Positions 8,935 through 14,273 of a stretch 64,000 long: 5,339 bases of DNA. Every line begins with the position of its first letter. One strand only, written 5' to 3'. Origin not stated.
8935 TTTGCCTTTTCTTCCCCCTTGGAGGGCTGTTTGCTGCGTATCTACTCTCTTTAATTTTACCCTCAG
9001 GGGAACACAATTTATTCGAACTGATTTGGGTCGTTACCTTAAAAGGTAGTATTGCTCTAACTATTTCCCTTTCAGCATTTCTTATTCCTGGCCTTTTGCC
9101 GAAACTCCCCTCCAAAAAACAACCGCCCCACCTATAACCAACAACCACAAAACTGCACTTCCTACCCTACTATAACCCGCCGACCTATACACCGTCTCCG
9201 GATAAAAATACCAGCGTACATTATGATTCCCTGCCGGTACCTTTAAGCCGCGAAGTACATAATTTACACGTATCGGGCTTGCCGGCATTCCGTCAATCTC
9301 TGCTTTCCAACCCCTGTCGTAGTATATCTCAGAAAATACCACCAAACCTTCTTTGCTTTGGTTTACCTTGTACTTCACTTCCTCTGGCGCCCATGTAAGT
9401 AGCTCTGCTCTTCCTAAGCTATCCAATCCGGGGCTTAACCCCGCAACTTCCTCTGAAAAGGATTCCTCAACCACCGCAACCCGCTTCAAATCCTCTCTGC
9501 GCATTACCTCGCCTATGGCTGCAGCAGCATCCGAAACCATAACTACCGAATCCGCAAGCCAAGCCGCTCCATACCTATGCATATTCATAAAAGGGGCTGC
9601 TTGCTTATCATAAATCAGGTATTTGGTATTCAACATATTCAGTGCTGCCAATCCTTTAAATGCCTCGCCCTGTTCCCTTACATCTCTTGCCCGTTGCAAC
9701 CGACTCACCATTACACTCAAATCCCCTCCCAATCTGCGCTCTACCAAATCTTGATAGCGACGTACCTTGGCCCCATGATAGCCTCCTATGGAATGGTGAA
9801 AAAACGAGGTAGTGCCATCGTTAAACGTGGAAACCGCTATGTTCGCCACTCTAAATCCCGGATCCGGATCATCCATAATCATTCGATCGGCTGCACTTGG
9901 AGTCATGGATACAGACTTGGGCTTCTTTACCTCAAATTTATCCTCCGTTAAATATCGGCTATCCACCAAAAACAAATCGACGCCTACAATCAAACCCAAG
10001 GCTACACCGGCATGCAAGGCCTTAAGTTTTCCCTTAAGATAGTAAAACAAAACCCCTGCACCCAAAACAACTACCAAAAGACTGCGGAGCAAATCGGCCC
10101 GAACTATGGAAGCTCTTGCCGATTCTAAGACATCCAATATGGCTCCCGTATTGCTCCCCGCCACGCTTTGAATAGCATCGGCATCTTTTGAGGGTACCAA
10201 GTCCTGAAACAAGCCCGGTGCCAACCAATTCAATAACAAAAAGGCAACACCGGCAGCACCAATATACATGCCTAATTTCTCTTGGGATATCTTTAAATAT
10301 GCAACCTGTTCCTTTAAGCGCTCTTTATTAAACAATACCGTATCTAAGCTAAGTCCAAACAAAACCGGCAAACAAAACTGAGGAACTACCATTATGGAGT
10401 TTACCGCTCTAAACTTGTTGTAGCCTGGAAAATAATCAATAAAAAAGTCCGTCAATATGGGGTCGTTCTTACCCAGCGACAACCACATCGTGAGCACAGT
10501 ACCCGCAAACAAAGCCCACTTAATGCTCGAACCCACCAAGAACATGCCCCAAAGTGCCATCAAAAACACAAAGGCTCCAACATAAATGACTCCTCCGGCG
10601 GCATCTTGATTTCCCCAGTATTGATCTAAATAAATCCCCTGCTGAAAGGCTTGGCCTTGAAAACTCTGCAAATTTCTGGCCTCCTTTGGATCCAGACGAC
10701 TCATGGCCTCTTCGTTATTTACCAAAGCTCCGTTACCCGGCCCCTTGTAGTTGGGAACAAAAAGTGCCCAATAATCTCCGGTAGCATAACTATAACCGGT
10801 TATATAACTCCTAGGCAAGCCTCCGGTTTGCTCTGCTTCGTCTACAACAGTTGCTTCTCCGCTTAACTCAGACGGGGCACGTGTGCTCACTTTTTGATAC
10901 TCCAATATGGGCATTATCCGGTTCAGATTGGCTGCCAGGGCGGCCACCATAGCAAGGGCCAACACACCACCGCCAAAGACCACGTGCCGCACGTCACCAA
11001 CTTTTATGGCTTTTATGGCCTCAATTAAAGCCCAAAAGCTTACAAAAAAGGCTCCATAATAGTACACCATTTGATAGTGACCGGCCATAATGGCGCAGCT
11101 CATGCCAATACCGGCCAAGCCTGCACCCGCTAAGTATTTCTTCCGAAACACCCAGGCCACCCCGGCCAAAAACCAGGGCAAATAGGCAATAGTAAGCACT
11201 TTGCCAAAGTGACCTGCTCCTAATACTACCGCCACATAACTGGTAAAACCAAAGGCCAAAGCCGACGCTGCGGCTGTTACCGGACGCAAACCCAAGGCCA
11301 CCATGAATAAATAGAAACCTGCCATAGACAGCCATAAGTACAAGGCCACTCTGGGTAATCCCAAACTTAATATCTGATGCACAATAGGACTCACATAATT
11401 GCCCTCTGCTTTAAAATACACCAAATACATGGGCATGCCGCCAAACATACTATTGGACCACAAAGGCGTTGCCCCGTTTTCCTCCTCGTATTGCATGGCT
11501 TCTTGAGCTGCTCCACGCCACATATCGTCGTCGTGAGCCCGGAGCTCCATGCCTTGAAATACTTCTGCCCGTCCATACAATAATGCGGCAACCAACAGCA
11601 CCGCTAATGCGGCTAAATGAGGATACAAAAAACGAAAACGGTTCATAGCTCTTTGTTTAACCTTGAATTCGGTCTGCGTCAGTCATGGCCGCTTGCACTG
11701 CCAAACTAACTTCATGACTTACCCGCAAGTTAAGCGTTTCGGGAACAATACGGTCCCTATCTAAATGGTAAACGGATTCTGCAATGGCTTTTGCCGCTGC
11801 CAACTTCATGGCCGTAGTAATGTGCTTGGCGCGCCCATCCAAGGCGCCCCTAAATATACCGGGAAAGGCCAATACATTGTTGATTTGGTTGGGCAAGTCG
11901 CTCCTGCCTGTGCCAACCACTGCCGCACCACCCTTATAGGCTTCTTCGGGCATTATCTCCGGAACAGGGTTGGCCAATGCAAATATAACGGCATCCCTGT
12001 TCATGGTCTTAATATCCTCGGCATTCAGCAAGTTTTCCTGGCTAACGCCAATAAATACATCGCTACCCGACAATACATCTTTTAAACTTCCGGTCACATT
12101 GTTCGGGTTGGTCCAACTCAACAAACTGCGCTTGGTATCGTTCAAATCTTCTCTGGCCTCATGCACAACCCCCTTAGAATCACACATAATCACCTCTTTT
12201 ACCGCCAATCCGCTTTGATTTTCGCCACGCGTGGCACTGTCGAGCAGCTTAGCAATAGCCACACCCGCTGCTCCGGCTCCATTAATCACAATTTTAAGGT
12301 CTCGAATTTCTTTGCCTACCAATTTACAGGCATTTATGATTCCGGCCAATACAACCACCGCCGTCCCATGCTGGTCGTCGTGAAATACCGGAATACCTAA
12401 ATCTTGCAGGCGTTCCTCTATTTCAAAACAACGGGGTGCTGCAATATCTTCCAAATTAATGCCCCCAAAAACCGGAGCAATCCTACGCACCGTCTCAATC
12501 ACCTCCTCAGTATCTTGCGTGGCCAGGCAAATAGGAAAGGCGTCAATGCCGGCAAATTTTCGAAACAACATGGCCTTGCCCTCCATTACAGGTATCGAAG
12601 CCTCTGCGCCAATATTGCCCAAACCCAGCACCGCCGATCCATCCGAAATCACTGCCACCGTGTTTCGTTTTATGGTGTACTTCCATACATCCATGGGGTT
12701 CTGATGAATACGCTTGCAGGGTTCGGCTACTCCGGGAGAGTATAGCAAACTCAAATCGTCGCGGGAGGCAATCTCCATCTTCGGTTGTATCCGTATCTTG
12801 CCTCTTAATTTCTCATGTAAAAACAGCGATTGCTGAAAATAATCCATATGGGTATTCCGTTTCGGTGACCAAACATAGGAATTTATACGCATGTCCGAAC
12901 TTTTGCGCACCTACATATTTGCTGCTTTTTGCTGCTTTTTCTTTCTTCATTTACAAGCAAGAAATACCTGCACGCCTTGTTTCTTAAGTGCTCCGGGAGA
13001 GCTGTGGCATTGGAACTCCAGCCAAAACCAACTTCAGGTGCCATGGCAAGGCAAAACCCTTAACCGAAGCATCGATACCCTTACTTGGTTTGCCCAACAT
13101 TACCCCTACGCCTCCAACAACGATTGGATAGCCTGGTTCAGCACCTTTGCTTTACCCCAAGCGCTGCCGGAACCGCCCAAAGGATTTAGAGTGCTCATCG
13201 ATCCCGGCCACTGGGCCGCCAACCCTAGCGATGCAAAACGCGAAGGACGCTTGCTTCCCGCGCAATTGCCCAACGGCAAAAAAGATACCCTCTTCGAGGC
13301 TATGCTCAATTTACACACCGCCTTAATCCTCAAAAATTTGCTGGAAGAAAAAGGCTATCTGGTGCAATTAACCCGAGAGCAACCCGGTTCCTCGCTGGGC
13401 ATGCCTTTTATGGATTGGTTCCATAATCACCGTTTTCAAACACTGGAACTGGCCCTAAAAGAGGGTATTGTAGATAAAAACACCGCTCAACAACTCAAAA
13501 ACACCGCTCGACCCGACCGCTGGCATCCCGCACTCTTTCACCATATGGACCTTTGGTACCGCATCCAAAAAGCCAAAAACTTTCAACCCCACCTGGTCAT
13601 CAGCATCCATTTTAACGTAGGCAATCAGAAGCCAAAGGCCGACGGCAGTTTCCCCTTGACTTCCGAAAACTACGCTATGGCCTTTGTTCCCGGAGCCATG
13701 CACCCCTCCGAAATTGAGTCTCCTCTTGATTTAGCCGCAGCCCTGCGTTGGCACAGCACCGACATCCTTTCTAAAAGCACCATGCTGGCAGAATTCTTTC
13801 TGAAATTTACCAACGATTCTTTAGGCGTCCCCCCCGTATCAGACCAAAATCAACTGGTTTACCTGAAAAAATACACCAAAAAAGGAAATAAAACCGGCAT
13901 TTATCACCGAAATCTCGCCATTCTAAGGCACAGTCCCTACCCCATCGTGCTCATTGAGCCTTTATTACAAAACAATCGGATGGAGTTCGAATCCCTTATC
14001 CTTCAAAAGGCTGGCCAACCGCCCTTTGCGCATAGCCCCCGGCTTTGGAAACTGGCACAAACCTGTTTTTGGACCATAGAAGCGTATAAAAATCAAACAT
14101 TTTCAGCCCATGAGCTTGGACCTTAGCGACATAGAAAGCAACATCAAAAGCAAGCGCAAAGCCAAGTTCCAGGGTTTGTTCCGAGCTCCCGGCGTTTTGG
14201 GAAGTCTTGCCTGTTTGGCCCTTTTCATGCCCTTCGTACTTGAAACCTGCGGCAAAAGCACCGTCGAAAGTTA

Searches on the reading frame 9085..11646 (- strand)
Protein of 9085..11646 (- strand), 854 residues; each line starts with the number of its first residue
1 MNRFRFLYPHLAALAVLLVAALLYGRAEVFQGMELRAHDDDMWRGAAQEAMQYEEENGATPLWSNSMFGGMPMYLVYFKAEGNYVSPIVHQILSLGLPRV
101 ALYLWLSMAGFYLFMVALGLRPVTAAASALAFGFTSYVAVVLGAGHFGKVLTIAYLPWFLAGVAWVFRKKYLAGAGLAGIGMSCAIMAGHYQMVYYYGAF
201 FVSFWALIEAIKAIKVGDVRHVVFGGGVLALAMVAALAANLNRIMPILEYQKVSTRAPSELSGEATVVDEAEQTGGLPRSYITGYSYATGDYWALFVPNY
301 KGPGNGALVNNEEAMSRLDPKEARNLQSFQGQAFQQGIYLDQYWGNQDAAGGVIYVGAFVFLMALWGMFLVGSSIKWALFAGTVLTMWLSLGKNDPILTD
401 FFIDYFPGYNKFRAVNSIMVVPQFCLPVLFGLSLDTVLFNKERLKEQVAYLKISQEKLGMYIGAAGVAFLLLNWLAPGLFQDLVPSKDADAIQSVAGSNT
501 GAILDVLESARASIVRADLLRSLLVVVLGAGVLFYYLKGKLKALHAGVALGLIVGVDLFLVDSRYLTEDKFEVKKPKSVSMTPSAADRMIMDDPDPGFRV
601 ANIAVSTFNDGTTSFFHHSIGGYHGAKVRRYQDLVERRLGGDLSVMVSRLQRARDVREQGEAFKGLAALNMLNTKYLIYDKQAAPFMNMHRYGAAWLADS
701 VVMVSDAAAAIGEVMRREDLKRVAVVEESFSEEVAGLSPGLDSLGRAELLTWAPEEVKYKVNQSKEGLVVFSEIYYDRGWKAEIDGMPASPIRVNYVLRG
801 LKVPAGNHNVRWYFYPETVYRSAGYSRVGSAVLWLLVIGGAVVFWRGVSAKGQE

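Call 5: search_protein_families(library=pfam, proteins=[window:9085-11646:-], max_evalue=0.01)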
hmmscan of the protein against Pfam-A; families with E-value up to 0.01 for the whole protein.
window:9085-11646:- (854 aa): 1 family
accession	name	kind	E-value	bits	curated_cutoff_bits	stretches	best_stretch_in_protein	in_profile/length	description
PF09586.16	YfhO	-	5.8e-08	32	28.5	1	749-820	758-829/835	Bacterial membrane protein YfhO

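Call 6: search_protein_families(library=ncbifam, proteins=[window:9085-11646:-], max_evalue=0.01)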
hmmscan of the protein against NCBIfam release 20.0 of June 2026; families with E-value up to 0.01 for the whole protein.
window:9085-11646:- (854 aa): 1 family
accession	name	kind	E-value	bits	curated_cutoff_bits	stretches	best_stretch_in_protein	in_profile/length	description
NF047590.1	GlcsyltransPgfM2Strep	equivalog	0.00075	17.8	1500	1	750-821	785-861/884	glycosyltransferase PgfM2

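Call 56: search_solved_structures(query=window:9085-11646:-, max_evalue=1)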
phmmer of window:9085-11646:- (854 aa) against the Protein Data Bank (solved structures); distinct sequences matched with E-value up to 1: 0.

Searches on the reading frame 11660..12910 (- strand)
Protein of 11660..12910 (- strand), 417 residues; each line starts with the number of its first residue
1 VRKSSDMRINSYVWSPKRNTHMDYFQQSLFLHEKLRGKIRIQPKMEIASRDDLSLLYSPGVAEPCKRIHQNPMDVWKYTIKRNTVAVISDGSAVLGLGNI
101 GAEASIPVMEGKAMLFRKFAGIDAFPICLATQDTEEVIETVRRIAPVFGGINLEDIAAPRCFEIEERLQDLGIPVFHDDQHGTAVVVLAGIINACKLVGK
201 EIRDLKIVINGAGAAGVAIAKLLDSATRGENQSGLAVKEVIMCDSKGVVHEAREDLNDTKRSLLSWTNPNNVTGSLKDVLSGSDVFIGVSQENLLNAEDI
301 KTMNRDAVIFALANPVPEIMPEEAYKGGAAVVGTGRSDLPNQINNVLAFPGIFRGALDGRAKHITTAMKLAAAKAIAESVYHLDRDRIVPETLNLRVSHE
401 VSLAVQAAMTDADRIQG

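Call 34: search_protein_families(library=pfam, proteins=[window:11660-12910:-], max_evalue=0.001)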
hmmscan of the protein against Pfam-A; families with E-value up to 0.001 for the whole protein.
window:11660-12910:- (417 aa): 2 families
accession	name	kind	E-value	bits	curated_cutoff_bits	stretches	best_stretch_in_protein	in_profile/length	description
PF03949.21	Malic_M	-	2e-31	109.7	23.5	1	182-406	3-254/258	Malic enzyme, NAD binding domain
PF00390.24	malic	-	5.4e-31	108.3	23.1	1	38-169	3-182/182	Malic enzyme, N-terminal domain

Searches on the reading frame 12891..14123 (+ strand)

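Call 34: search_protein_families(library=pfam, proteins=[window:12891-14123:+], max_evalue=0.001)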
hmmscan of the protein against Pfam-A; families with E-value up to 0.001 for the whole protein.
window:12891-14123:+ (411 aa): 1 family
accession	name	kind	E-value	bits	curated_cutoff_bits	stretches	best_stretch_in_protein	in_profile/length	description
PF01520.23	Amidase_3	-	1.5e-12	48.3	27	1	101-368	1-154/174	N-acetylmuramoyl-L-alanine amidase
